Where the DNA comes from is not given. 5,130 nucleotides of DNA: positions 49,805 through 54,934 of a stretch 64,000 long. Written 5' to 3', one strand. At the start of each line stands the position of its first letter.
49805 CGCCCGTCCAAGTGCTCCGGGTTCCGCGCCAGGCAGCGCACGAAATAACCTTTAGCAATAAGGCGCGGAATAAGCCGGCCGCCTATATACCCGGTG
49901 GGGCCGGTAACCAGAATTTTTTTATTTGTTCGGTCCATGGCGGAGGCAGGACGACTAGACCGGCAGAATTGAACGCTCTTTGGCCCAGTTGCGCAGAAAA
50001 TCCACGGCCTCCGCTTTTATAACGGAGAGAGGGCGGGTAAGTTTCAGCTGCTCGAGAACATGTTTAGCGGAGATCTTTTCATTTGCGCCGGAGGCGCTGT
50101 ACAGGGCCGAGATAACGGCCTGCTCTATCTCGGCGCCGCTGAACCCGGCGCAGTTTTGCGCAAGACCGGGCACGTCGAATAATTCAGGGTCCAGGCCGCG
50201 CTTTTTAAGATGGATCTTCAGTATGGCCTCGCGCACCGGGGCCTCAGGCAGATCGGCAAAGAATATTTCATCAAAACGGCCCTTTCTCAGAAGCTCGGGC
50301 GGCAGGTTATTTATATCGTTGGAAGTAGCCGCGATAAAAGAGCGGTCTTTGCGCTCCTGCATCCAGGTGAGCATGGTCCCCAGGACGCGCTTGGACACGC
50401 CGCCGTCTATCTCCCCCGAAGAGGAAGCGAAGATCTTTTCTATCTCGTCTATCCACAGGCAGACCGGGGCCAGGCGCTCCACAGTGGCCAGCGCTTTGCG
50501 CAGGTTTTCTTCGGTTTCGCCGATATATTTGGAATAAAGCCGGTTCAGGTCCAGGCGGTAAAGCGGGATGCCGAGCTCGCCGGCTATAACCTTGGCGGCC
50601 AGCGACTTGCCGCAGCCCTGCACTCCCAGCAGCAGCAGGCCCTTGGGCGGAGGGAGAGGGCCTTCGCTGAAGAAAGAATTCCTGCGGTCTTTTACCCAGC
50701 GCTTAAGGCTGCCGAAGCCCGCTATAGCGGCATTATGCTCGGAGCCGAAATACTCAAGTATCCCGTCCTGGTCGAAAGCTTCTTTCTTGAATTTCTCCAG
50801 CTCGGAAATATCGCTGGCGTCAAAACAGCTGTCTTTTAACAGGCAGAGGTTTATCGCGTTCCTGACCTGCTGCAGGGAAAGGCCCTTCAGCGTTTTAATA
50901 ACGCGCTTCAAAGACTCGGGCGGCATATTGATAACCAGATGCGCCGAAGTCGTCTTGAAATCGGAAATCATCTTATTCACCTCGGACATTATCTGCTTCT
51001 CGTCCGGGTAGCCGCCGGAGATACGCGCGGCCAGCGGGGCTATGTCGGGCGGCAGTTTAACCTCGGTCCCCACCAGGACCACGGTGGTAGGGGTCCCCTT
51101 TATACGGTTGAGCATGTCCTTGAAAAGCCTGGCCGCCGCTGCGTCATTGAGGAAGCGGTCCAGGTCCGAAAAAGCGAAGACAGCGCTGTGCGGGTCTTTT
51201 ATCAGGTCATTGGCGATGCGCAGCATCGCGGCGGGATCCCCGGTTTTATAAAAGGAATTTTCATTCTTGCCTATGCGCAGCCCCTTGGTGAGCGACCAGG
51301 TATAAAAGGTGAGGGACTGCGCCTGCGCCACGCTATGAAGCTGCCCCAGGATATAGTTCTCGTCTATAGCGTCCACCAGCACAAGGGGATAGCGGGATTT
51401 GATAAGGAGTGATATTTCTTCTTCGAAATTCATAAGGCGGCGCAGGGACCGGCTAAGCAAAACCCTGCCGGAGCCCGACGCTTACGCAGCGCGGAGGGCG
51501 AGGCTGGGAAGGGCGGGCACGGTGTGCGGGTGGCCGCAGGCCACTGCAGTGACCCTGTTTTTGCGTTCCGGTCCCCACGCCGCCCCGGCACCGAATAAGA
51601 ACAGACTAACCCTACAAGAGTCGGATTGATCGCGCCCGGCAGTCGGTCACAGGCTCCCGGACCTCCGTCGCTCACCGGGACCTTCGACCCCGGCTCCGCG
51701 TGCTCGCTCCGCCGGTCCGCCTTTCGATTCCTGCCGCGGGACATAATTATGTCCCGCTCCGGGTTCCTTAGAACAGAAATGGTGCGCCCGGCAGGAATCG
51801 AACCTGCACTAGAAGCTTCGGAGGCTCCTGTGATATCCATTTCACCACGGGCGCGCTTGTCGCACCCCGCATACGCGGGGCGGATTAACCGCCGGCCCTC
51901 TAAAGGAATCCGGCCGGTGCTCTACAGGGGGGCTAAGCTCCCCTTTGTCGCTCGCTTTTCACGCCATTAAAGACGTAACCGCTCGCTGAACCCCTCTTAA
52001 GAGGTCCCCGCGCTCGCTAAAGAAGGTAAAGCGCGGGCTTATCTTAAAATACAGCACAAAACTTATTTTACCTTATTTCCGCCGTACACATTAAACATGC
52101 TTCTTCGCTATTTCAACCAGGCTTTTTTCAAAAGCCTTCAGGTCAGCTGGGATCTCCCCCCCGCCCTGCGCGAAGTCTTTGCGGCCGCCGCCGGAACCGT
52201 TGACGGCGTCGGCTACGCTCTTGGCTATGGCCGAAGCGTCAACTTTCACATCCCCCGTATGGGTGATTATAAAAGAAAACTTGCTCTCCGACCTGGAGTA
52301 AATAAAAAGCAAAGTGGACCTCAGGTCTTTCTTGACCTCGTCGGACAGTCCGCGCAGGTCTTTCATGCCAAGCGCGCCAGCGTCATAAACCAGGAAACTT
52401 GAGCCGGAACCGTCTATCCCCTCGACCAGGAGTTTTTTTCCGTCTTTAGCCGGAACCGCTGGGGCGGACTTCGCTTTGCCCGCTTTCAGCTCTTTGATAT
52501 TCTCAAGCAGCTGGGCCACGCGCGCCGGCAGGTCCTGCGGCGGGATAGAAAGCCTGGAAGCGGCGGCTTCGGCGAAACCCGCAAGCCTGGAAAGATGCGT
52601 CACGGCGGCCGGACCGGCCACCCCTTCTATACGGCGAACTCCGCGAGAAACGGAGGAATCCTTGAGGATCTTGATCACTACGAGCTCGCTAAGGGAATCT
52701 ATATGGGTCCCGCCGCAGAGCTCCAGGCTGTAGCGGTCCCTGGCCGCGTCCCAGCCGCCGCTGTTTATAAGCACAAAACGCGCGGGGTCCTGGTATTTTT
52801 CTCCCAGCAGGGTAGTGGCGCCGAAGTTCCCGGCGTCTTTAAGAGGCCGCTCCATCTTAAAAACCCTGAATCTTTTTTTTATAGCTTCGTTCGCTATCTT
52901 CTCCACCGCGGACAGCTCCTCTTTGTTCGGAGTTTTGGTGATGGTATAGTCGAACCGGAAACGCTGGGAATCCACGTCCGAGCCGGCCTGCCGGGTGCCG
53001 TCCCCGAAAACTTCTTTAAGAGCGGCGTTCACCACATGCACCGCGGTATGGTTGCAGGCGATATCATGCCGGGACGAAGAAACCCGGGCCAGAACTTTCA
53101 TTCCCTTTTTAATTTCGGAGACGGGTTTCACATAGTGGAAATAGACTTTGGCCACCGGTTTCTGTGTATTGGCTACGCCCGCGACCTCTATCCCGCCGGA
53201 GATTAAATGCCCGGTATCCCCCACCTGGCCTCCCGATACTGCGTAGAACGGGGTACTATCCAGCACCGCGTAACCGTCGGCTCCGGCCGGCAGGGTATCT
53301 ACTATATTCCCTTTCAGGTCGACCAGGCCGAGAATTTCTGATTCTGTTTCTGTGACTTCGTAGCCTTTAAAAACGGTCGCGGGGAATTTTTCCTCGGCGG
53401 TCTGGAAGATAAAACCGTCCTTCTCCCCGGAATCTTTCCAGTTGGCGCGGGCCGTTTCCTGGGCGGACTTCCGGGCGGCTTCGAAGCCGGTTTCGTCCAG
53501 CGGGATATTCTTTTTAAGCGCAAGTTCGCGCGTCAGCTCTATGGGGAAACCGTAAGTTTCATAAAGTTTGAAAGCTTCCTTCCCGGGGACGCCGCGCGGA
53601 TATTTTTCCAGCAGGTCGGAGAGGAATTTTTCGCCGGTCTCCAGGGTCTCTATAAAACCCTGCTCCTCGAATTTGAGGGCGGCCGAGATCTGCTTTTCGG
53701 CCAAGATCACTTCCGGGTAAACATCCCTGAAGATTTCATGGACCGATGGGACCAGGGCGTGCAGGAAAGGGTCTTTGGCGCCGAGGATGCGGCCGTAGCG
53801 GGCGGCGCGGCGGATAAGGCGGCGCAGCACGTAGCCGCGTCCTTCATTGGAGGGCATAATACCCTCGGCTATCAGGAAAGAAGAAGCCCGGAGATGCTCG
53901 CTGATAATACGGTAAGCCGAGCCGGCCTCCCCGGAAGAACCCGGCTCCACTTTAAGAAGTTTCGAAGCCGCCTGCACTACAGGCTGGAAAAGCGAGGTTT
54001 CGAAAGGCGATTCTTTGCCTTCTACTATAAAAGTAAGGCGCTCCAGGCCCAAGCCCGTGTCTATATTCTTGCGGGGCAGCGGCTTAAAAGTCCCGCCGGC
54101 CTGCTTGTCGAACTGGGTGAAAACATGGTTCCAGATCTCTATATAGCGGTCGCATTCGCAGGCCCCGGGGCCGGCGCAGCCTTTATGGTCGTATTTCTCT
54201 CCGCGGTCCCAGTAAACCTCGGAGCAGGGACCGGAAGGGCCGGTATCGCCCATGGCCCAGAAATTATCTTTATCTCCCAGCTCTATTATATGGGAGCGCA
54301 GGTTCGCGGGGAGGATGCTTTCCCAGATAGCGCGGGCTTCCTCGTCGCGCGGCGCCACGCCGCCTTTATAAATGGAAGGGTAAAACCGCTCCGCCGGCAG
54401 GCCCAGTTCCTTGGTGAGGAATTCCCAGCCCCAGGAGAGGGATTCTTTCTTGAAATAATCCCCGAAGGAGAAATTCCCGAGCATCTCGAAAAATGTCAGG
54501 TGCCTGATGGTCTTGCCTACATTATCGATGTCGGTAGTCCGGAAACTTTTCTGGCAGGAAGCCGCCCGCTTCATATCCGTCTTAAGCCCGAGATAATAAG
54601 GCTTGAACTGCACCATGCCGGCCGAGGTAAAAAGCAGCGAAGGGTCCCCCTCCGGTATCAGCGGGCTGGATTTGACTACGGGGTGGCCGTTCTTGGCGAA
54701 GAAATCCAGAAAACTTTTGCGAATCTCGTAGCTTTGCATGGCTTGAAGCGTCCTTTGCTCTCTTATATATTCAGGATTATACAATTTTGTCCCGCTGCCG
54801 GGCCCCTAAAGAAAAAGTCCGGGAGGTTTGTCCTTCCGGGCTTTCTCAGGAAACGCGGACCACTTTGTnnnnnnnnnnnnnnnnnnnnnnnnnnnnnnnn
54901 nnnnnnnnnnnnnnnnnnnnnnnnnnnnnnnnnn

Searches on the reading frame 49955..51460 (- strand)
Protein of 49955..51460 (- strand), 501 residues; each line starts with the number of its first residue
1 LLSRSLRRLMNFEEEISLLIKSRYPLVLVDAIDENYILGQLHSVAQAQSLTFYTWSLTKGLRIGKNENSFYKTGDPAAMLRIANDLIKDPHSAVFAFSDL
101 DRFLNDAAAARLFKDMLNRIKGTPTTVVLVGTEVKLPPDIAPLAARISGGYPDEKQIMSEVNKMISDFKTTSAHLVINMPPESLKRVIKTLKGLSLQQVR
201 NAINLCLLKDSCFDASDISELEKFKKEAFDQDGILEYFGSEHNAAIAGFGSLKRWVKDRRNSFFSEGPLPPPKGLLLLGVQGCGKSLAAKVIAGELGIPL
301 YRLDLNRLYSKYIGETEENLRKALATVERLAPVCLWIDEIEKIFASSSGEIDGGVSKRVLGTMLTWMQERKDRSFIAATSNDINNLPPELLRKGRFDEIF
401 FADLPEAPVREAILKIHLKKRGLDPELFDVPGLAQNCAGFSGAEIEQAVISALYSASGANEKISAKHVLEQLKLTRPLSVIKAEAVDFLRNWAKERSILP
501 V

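Call 8: search_protein_families(library=pfam, proteins=[window:49955-51460:-], max_evalue=0.001)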
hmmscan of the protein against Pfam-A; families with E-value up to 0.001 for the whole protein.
window:49955-51460:- (501 aa): 2 families
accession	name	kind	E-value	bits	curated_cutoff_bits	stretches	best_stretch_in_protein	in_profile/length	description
PF00004.35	AAA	-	1.4e-30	106.8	21.2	1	275-403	1-130/131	ATPase family associated with various cellular activities (AAA)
PF17862.7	AAA_lid_3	-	9.2e-05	22.4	27.2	1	429-456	3-30/45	AAA+ lid domain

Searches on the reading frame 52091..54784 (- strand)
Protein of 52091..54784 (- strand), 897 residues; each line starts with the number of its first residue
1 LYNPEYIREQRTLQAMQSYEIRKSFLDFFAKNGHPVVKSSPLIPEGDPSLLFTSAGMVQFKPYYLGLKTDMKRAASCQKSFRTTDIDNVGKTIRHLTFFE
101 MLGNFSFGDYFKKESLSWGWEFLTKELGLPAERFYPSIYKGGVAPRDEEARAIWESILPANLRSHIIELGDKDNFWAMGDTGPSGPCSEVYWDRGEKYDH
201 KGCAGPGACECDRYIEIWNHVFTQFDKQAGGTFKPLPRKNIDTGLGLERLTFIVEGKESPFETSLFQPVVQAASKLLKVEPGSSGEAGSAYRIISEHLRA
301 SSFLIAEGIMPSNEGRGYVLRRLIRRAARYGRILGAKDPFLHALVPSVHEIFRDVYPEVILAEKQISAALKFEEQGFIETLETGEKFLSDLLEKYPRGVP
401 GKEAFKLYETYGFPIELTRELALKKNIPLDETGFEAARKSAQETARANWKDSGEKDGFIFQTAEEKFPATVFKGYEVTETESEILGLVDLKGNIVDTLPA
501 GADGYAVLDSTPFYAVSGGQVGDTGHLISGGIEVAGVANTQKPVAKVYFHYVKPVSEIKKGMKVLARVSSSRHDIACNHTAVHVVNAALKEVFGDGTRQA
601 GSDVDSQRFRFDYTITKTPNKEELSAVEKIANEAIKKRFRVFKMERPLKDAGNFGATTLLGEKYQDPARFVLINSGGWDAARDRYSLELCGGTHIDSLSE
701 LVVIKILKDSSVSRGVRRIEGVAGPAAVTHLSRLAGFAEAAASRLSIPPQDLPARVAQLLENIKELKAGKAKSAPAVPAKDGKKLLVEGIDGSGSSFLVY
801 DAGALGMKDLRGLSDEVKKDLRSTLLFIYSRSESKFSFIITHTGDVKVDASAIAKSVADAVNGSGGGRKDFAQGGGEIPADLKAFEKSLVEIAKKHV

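Call 8: search_protein_families(library=pfam, proteins=[window:52091-54784:-], max_evalue=0.001)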
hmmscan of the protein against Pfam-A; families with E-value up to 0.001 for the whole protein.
window:52091-54784:- (897 aa): 3 families
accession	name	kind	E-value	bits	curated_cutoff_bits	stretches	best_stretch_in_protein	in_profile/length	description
PF01411.24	tRNA-synt_2c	-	2e-175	584.9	30.3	1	20-571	1-551/552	tRNA synthetases class II (A)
PF07973.19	tRNA_SAD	-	5.8e-10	39.4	24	1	685-720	9-44/44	Threonyl and Alanyl tRNA synthetase second additional domain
PF02272.25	DHHA1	-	8.6e-10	39.4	25.9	1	803-894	11-101/102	DHHA1 domain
